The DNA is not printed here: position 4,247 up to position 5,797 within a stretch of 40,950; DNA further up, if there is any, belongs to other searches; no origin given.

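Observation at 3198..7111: Orphan nuoI-nuoB pair wired to IscU-like, NDUFAF7/MidA-like and Mrp/NUBPL-like genes: candidate complex-I Fe-S (N2/N6) maturation cassette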

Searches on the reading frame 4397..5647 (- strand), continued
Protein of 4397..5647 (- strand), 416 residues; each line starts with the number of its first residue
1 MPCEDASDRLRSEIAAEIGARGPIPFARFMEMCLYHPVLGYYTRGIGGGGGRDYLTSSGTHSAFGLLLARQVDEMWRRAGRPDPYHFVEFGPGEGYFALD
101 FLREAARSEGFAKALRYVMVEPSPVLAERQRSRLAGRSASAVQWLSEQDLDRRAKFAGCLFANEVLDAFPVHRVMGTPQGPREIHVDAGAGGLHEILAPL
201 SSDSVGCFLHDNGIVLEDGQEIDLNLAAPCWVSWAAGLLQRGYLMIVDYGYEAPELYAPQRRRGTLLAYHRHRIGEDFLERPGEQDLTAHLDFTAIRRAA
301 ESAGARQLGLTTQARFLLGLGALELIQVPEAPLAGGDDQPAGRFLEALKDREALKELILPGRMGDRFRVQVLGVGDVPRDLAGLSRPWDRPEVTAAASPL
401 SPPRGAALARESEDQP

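Call 53: find_homologous_proteins(query=L014:8953-9429:+, max_evalue=1e-20)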
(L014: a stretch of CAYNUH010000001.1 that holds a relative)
Query L014:8953-9429:+ (159 aa): 8000 proteins with E <= 1e-20 among 8000 candidates; the best 120 are listed.
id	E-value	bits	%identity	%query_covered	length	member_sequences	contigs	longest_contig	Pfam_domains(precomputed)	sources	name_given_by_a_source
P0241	3.6e-100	350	95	100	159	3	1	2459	PF01058.30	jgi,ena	-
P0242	8.1e-98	343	93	100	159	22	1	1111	PF01058.30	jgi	-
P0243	7.0e-97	340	93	99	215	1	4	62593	PF01058.30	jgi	-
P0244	7.8e-96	336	91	99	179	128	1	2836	PF01058.30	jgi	-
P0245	2.7e-93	328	87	99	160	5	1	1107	PF01058.30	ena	-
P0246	3.5e-93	328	88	100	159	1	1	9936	PF01058.30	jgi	jgi:NADH-quinone oxidoreductase subunit B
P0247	1.7e-92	326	87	99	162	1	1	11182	PF01058.30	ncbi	-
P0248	3.6e-92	324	87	99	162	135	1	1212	PF01058.30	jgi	jgi:NADH-quinone oxidoreductase subunit B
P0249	8.3e-92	323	87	99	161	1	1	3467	PF01058.30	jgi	jgi:NADH-quinone oxidoreductase subunit B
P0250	8.3e-92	323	86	99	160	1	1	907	PF01058.30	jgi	jgi:NADH-quinone oxidoreductase subunit B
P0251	1.9e-91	322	87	99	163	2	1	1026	PF01058.30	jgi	-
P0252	2.3e-91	322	86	99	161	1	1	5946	PF01058.30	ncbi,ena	-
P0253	2.3e-91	322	85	99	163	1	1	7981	PF01058.30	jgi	jgi:NADH-quinone oxidoreductase subunit B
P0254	3.1e-91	321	85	99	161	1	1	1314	PF01058.30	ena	-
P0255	3.7e-91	321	86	99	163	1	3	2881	PF01058.30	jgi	jgi:NADH-quinone oxidoreductase subunit B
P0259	4.3e-91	321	87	99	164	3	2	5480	PF01058.30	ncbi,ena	-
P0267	1.1e-90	320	87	99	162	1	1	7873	PF01058.30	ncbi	-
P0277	4.1e-90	318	84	99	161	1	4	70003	PF01058.30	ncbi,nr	ncbi:MAG: NADH-quinone oxidoreductase subunit B family protein [Acidobacteriota bacterium]|nr:NADH-q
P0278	4.1e-90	318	84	99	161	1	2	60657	PF01058.30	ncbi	ncbi:MAG: NADH-quinone oxidoreductase subunit B family protein [Acidobacteriota bacterium]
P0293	1.8e-88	312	80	99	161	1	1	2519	PF01058.30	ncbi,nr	ncbi:MAG TPA: NADH-quinone oxidoreductase subunit B family protein [Candidatus Polarisedimenticolia 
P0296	2.4e-88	312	82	99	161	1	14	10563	PF01058.30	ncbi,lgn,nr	ncbi:MAG: NADH-quinone oxidoreductase subunit B [Acidobacteria bacterium]|nr:NADH-quinone oxidoreduc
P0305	7.4e-88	310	81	99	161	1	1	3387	PF01058.30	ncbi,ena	-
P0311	3.4e-87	308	82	99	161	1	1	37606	PF01058.30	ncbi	-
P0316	6.4e-87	307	81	99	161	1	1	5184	PF01058.30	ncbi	-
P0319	1.2e-86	307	81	99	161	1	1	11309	PF01058.30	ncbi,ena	-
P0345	5.6e-85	301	79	99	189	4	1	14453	PF01058.30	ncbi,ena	-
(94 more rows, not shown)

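Call 54: find_encoding_contigs(protein=P0277, flank=10000, max_places=2)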
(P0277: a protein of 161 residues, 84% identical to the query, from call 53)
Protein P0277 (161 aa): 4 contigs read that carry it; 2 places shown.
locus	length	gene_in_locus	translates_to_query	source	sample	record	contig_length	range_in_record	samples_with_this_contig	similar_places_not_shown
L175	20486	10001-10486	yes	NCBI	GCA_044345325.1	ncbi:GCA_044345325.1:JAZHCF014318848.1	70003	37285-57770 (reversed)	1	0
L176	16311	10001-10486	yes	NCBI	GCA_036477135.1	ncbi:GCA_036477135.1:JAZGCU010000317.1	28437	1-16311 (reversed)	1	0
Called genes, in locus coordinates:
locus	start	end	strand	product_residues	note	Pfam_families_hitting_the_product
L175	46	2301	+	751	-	PF03460:NIR_SIR_ferr, PF01077:NIR_SIR, PF03460:NIR_SIR_ferr, PF01077:NIR_SIR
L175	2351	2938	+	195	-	-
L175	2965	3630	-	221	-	-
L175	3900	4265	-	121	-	PF19135:DUF5818 (faint)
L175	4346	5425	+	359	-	PF00817:IMS, PF11798:IMS_HHH (weak), PF11799:IMS_C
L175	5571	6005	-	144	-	PF03840:SecG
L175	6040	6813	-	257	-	PF00121:TIM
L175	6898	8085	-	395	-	PF00162:PGK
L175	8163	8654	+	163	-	PF02643:DUF192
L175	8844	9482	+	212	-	PF13406:SLT_2 (faint), PF01464:SLT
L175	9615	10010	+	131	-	PF00507:Oxidored_q4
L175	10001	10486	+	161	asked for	PF01058:Oxidored_q6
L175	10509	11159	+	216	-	PF00329:Complex1_30kDa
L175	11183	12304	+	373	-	PF00346:Complex1_49kDa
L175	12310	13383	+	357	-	PF00146:NADHdh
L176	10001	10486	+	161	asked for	PF01058:Oxidored_q6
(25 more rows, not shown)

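Call 55: find_encoding_contigs(protein=P0293, flank=10000, max_places=2)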
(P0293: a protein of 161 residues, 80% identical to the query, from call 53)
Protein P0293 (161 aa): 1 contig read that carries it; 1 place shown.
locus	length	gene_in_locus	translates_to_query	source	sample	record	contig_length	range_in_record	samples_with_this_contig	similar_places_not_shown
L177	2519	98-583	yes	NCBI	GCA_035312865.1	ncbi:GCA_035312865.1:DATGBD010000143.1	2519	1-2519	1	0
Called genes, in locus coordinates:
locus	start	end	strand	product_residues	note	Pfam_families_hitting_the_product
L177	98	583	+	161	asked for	PF01058:Oxidored_q6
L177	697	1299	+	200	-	PF00329:Complex1_30kDa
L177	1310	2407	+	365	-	PF00346:Complex1_49kDa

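Call 56: list_cluster_members(proteins=[P0293, P0046, P0060, P0063, P0034, P0155, P0180, P0181, P0277, P0278])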
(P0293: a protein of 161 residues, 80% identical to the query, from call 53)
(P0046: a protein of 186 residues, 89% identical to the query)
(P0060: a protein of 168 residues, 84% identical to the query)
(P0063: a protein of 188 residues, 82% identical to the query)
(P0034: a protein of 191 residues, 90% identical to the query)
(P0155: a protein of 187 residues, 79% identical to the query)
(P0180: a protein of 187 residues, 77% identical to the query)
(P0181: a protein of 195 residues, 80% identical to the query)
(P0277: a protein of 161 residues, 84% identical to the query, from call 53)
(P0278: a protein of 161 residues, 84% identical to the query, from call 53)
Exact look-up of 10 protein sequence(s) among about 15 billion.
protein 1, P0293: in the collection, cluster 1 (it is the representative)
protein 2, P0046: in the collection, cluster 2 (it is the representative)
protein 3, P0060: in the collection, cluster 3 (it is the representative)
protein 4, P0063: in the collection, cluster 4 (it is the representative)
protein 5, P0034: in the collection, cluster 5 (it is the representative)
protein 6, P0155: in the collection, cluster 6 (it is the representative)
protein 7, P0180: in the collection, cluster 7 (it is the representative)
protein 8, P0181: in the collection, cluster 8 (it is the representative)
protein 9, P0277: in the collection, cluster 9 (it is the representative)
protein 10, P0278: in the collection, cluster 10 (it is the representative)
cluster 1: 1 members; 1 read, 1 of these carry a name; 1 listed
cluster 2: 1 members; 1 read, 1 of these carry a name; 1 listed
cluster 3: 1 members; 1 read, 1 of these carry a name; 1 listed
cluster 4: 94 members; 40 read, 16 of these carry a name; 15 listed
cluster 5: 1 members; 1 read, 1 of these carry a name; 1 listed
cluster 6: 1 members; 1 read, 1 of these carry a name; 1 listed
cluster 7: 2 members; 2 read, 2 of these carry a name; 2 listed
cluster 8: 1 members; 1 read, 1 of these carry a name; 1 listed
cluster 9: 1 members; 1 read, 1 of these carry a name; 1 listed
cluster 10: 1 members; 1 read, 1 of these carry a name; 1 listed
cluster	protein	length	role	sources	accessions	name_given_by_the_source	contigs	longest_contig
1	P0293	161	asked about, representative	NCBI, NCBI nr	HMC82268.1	MAG TPA: NADH-quinone oxidoreductase subunit B family protein [Candidatus ... | NADH-quinone oxidoreductase subunit B family protein [Candidatus Polarisedimenticolia ...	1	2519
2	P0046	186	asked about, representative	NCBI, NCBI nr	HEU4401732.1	MAG TPA: NADH-quinone oxidoreductase subunit NuoB [Candidatus Polarisedimenticolia ... | NADH-quinone oxidoreductase subunit NuoB [Candidatus Polarisedimenticolia bacterium]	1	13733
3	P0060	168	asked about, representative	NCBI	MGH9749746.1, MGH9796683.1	MAG: NADH-quinone oxidoreductase subunit B [Candidatus Polarisedimenticolia bacterium]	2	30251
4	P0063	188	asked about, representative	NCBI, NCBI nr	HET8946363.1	MAG TPA: NADH-quinone oxidoreductase subunit NuoB [Candidatus Polarisedimenticolia ... | NADH-quinone oxidoreductase subunit NuoB [Candidatus Polarisedimenticolia bacterium]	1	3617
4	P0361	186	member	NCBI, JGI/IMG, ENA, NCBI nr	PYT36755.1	MAG: NADH-quinone oxidoreductase subunit B [Acidobacteria bacterium] | MAG: NADH-quinone oxidoreductase subunit B [Acidobacteriota bacterium]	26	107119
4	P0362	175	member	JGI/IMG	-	NADH-quinone oxidoreductase subunit B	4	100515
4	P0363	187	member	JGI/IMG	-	NADH-quinone oxidoreductase subunit B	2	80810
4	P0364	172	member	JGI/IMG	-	NADH-quinone oxidoreductase subunit B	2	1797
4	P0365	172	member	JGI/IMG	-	NADH-quinone oxidoreductase subunit B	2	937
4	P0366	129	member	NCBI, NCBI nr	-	-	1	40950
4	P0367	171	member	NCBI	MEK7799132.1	MAG: NADH-quinone oxidoreductase subunit NuoB [Acidobacteriota bacterium]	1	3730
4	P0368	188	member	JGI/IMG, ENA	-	NADH-quinone oxidoreductase subunit B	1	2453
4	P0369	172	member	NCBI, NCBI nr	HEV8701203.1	MAG TPA: NADH-quinone oxidoreductase subunit NuoB [Candidatus Polarisedimenticolia ... | NADH-quinone oxidoreductase subunit NuoB [Candidatus Polarisedimenticolia bacterium]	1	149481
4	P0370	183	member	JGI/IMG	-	NADH-quinone oxidoreductase subunit B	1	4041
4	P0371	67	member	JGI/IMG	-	NADH-quinone oxidoreductase subunit B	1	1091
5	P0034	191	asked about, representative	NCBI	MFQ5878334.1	MAG: NADH-quinone oxidoreductase subunit B [Acidobacteriota bacterium]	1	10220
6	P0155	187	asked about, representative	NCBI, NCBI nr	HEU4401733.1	MAG TPA: NADH-quinone oxidoreductase subunit I [Candidatus Polarisedimenticolia bacterium] | NADH-quinone oxidoreductase subunit I [Candidatus Polarisedimenticolia bacterium]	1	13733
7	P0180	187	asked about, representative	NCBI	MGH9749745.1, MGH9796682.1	MAG: NuoI/complex I 23 kDa subunit family protein [Candidatus Polarisedimenticolia ...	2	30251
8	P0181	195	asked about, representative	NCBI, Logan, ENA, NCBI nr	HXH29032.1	MAG TPA: NADH-quinone oxidoreductase subunit NuoI [Candidatus Polarisedimenticolia ... | NADH-quinone oxidoreductase subunit NuoI [Candidatus Polarisedimenticolia bacterium]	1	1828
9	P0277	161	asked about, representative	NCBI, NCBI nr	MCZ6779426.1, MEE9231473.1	MAG: NADH-quinone oxidoreductase subunit B family protein [Acidobacteriota bacterium] | NADH-quinone oxidoreductase subunit B [Acidobacteriota bacterium]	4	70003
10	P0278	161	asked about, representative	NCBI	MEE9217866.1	MAG: NADH-quinone oxidoreductase subunit B family protein [Acidobacteriota bacterium]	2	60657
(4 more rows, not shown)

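Call 57: list_cluster_members(proteins=[P0247, P0252, P0259, P0267, P0296, P0305, P0311, P0316, P0319, P0345])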
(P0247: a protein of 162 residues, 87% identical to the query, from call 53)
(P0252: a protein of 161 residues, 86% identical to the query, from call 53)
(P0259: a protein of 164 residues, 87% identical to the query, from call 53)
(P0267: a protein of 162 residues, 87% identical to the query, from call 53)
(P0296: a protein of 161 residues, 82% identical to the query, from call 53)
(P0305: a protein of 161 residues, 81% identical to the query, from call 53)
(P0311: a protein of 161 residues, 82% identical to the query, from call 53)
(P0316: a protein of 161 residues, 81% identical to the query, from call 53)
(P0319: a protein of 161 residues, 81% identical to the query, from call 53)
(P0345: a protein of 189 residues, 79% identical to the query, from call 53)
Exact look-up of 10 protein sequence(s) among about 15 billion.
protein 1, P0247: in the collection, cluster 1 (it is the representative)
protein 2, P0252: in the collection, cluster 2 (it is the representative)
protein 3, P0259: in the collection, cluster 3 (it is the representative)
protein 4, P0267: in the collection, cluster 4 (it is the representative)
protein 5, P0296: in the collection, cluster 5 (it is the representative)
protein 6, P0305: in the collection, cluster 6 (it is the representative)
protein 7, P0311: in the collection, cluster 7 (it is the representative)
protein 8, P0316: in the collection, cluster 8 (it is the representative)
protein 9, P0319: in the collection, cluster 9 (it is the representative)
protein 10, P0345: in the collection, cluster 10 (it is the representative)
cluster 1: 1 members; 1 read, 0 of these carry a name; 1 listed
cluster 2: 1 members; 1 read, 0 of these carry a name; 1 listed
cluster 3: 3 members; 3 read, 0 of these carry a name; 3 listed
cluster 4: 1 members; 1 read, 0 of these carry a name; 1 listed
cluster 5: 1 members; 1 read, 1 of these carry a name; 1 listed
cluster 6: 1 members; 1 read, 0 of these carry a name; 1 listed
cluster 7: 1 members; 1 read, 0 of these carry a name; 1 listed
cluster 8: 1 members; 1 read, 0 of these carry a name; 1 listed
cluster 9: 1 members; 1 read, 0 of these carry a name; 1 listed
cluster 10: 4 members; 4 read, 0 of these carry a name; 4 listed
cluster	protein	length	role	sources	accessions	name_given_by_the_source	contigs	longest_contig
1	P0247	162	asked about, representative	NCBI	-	-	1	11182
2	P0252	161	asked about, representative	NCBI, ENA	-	-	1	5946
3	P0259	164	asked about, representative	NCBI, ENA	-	-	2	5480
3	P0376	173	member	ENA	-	-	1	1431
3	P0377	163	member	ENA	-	-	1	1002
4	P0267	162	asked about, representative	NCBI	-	-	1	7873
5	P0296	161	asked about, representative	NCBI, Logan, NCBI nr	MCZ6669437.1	MAG: NADH-quinone oxidoreductase subunit B [Acidobacteria bacterium] | NADH-quinone oxidoreductase subunit B [Acidobacteriota bacterium]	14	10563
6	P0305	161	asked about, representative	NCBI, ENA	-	-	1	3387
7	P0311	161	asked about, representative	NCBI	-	-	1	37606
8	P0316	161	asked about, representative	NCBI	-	-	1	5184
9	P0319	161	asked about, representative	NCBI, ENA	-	-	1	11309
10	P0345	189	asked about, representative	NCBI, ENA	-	-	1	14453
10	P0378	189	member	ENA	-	-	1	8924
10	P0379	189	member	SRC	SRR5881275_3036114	-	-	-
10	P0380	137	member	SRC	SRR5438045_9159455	-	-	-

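Call 59: find_encoding_contigs(protein=P0243, flank=10000, max_places=3)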
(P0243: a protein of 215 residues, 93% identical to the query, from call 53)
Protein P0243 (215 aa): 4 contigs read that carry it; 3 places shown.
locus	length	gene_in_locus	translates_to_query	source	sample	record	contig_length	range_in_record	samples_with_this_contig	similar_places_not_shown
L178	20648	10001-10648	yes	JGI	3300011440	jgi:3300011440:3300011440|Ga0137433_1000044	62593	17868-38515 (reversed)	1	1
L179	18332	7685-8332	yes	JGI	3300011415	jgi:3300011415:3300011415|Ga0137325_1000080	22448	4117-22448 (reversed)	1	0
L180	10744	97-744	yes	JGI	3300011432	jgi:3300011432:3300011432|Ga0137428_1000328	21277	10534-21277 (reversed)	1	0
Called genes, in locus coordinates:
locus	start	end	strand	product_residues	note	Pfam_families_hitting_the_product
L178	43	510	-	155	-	-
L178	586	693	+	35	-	-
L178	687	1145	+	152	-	PF02082:Rrf2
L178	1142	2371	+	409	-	PF00266:Aminotran_5, PF01212:Beta_elim_lyase, PF01041:DegT_DnrJ_EryC1 (weak)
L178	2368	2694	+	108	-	PF01521:Fe-S_biosyn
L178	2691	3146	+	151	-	PF09969:DUF2203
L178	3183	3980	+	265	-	PF23441:SDR (faint), PF00106:adh_short, PF08659:KR, PF13561:adh_short_C2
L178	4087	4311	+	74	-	-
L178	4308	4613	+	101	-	PF00111:Fer2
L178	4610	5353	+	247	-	PF00702:Hydrolase, PF13419:HAD_2, PF13242:Hydrolase_like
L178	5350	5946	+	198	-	PF01227:GTP_cyclohydroI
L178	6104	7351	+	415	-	PF04235:DUF418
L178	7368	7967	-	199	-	-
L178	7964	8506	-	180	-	PF04542:Sigma70_r2, PF08281:Sigma70_r4_2, PF04545:Sigma70_r4 (weak), PF22233:PhyR_sigma-like (faint)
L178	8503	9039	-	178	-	-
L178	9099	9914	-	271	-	-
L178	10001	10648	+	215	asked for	PF01058:Oxidored_q6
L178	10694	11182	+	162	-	PF13183:Fer4_8 (faint), PF12797:Fer4_2 (faint), PF14697:Fer4_21 (faint), PF13237:Fer4_10 (weak), PF12837:Fer4_6 (faint), PF12838:Fer4_7, PF13187:Fer4_9, PF00037:Fer4, +1 more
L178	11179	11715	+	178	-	PF01058:Oxidored_q6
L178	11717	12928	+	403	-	PF02636:Methyltransf_28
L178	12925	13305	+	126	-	PF00355:Rieske, PF13806:Rieske_2, PF22543:Rieske_4 (weak)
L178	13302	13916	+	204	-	PF12804:NTP_transf_3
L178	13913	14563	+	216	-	-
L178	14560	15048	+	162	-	-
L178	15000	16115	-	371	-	PF08331:QueG_DUF1730, PF12838:Fer4_7 (faint), PF13484:Fer4_16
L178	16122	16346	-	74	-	-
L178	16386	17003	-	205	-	PF00730:HhH-GPD, PF00633:HHH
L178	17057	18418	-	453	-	PF06245:DUF1015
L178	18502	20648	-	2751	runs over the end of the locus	PF00082:Peptidase_S8, PF00041:fn3 (faint), PF20773:InhA-like_MAM (weak), PF21471:Reelin_subrepeat-B (weak), PF20773:InhA-like_MAM (weak), PF00404:Dockerin_1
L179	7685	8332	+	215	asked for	PF01058:Oxidored_q6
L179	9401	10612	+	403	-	PF02636:Methyltransf_28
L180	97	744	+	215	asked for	PF01058:Oxidored_q6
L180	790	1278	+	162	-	PF13183:Fer4_8 (faint), PF12797:Fer4_2 (faint), PF14697:Fer4_21 (faint), PF13237:Fer4_10 (weak), PF12837:Fer4_6 (faint), PF12838:Fer4_7, PF13187:Fer4_9, PF00037:Fer4, +1 more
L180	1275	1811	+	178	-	PF01058:Oxidored_q6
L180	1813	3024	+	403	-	PF02636:Methyltransf_28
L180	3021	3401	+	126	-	PF00355:Rieske, PF13806:Rieske_2, PF22543:Rieske_4 (weak)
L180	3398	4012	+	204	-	PF12804:NTP_transf_3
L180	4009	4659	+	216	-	-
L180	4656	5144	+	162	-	-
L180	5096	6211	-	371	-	PF08331:QueG_DUF1730, PF12838:Fer4_7 (faint), PF13484:Fer4_16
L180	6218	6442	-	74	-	-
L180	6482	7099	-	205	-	PF00730:HhH-GPD, PF00633:HHH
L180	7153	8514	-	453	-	PF06245:DUF1015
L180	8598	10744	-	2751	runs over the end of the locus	PF00082:Peptidase_S8, PF00041:fn3 (faint), PF20773:InhA-like_MAM (weak), PF21471:Reelin_subrepeat-B (weak), PF20773:InhA-like_MAM (weak), PF00404:Dockerin_1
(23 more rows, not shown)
